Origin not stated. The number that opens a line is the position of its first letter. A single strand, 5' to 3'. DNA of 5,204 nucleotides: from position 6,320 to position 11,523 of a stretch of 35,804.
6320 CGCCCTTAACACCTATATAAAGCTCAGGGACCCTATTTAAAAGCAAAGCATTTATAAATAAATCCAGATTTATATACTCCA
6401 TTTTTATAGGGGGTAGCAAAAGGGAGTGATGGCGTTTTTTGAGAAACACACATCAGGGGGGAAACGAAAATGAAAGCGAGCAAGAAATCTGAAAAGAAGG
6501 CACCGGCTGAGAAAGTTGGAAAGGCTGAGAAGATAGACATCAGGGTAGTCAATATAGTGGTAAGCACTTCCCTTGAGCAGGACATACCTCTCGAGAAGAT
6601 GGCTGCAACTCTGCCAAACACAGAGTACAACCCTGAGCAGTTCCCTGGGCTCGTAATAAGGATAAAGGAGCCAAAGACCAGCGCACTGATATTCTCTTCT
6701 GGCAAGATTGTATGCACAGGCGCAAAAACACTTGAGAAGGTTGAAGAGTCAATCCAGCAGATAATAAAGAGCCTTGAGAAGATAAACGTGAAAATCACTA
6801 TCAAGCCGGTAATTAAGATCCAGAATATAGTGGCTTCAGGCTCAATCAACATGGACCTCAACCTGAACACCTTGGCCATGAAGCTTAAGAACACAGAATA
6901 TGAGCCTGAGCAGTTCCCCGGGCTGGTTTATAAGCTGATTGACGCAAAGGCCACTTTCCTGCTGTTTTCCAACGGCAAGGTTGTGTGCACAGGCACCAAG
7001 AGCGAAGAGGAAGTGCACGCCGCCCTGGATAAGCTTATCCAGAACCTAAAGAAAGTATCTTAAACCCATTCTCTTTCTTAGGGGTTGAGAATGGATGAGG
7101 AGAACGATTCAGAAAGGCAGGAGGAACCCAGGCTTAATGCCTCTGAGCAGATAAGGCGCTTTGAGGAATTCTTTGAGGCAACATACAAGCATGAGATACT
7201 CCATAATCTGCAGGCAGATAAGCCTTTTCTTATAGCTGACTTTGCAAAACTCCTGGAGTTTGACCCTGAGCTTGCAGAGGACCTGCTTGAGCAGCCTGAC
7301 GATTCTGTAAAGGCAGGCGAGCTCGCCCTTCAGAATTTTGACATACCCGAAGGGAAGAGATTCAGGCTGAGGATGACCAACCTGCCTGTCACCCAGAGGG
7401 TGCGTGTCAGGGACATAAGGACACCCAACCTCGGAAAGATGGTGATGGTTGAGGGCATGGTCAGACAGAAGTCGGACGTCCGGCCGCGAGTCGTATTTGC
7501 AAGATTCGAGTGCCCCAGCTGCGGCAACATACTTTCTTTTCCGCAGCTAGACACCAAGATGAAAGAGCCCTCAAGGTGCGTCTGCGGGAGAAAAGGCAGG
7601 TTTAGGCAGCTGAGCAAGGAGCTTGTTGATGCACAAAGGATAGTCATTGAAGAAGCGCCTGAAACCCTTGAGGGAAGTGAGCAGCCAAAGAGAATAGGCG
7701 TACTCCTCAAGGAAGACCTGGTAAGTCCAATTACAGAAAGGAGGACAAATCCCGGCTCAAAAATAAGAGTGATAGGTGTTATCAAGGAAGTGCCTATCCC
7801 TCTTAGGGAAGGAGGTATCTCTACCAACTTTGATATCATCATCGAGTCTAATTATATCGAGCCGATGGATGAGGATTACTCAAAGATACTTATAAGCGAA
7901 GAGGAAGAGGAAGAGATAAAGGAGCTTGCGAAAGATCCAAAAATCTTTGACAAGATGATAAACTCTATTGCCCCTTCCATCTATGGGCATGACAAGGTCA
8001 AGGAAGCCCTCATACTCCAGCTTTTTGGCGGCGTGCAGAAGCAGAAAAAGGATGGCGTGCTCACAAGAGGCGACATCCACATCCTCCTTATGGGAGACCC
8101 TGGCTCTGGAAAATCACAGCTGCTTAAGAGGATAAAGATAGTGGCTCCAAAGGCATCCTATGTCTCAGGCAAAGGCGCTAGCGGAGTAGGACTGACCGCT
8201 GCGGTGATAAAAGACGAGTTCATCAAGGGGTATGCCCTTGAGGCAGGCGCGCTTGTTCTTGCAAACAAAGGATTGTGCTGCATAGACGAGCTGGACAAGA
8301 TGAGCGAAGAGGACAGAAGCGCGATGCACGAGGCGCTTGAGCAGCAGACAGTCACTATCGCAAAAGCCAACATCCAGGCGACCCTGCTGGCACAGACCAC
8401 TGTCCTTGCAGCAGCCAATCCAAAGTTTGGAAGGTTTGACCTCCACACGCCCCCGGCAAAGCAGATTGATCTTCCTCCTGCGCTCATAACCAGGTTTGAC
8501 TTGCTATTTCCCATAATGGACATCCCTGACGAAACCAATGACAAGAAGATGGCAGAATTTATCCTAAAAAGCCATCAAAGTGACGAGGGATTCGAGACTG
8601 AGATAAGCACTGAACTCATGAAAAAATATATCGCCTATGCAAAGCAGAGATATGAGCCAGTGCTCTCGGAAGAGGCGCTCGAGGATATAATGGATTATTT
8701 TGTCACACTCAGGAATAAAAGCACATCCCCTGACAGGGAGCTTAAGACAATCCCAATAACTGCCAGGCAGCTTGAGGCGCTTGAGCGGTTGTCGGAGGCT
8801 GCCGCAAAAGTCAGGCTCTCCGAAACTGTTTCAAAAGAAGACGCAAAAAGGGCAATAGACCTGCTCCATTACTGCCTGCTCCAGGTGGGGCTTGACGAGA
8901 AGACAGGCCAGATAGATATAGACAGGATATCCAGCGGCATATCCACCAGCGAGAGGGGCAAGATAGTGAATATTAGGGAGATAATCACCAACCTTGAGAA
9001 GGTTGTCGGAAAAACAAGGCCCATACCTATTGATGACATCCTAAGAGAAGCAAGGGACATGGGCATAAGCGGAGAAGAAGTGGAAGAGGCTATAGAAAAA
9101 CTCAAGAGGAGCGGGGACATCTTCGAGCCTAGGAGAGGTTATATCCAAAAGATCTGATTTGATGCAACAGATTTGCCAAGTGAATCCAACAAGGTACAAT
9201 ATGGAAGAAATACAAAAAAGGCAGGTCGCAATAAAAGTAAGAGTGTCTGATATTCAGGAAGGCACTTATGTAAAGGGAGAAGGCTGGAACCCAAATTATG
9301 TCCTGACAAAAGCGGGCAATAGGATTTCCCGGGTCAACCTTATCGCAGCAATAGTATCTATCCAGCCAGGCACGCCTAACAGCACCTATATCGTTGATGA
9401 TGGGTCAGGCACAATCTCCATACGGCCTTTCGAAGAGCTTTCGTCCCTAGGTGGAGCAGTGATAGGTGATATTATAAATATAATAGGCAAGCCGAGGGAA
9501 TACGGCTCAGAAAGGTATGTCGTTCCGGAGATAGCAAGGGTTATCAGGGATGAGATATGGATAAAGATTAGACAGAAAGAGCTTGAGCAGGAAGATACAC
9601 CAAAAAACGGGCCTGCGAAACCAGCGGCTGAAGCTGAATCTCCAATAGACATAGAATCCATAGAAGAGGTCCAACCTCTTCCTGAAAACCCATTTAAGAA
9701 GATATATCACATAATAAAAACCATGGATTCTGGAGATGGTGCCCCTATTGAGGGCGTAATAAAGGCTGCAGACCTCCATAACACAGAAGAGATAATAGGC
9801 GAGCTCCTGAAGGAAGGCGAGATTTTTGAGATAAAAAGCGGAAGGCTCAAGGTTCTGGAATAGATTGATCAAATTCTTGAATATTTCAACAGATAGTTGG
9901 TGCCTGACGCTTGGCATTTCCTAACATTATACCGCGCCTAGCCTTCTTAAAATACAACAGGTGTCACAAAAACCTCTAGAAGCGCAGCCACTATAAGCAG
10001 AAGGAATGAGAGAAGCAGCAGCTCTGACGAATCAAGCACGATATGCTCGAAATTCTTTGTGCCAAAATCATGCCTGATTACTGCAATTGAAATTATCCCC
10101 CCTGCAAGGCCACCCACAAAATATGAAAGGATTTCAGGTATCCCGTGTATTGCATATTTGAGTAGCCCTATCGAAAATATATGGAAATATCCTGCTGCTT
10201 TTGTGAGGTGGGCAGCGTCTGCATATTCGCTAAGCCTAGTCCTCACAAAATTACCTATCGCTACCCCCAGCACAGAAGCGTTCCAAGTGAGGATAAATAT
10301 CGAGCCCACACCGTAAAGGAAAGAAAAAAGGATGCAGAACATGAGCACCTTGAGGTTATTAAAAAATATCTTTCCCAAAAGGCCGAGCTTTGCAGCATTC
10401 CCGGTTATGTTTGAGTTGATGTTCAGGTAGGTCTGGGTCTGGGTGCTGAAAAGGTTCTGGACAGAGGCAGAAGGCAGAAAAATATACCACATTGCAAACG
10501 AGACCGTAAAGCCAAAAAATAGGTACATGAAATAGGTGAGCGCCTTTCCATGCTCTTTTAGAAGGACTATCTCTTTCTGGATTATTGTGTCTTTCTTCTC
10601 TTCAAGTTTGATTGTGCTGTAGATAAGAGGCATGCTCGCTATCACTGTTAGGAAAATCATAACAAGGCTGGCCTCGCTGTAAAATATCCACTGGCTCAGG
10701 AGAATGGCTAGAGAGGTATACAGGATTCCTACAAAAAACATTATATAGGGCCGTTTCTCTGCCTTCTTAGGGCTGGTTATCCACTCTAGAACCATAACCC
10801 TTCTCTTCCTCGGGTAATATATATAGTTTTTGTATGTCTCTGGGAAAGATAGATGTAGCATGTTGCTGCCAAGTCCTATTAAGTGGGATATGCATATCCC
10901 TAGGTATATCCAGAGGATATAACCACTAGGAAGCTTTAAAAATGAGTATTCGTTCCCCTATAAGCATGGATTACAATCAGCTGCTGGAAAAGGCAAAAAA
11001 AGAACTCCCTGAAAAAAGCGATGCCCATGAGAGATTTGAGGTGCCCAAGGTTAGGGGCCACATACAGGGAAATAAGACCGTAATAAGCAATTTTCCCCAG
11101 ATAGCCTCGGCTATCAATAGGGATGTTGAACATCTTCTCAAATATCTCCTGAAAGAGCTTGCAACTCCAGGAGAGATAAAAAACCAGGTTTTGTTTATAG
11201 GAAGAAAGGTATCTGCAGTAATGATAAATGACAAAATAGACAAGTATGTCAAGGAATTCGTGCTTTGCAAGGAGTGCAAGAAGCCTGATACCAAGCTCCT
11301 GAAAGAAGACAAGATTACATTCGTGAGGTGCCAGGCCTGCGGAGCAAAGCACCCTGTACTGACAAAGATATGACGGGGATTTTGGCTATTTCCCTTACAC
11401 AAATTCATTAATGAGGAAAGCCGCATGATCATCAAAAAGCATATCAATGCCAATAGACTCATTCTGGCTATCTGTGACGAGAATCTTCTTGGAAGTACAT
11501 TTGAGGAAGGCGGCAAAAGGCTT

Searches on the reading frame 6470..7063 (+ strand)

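Call 49: search_protein_families(library=pfam, proteins=[window:6470-7063:+])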
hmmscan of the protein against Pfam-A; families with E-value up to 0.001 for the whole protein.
window:6470-7063:+ (197 aa): 2 families
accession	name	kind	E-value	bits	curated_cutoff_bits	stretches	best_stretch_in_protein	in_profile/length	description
PF00352.27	TBP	-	1.2e-62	208.2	22.9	2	115-195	2-84/85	Transcription factor TFIID (or TATA-binding protein, TBP)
PF11858.14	DUF3378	-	1.3e-05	25.7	27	0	41-87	11-56/76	Domain of unknown function (DUF3378)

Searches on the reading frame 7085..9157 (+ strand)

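Call 49: search_protein_families(library=pfam, proteins=[window:7085-9157:+])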
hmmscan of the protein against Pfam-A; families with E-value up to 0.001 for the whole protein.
window:7085-9157:+ (690 aa): 8 families
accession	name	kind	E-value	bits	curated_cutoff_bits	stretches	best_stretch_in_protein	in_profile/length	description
PF00493.29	MCM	-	7.9e-94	313.4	23.3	1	275-497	2-224/224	MCM P-loop domain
PF17855.7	MCM_lid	-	3.9e-26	91.8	27.4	1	510-597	1-86/87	MCM AAA-lid domain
PF17207.9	MCM_OB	-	1.5e-20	73.7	24.8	1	108-236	2-125/126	MCM OB domain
PF01078.27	Mg_chelatase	-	2.1e-12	47.3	20.3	1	384-446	96-158/207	Magnesium chelatase, subunit ChlI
PF14551.11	MCM_N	-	1.1e-06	29.4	24.9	1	24-85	2-72/95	MCM N-terminal domain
PF21120.3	MCM_WH_arc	-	2.2e-06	28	26.1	1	626-687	2-62/63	Archaeal MCM, winged-helix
PF07728.20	AAA_5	-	7.4e-06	26.4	22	1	332-447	1-124/139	AAA domain (dynein-related subfamily)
PF22798.2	DUF5817_CT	-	0.00022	21.4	29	1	650-686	16-52/54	DUF5817, C-terminal domain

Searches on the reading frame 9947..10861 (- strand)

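Call 49: search_protein_families(library=pfam, proteins=[window:9947-10861:-])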
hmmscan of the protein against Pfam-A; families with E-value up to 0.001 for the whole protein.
window:9947-10861:- (304 aa): 1 family
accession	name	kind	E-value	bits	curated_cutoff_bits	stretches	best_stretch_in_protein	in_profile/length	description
PF01944.22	SpoIIM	-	4.3e-13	49.9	26.9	1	114-301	3-163/163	Stage II sporulation protein M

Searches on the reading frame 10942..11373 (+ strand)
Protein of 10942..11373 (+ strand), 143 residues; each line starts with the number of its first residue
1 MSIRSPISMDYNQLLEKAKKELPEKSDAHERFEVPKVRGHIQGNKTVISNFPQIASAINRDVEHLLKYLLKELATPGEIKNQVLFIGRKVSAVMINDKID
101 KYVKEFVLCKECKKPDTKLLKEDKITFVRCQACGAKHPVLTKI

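Call 50: search_protein_families(library=pfam, proteins=[window:10942-11373:+])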
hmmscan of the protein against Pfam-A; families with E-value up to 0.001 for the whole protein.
window:10942-11373:+ (143 aa): 1 family
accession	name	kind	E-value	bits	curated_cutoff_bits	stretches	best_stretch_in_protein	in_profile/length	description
PF01873.23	eIF-5_eIF-2B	-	1.2e-37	128.8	27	1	24-136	3-117/117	Domain found in IF2B/IF5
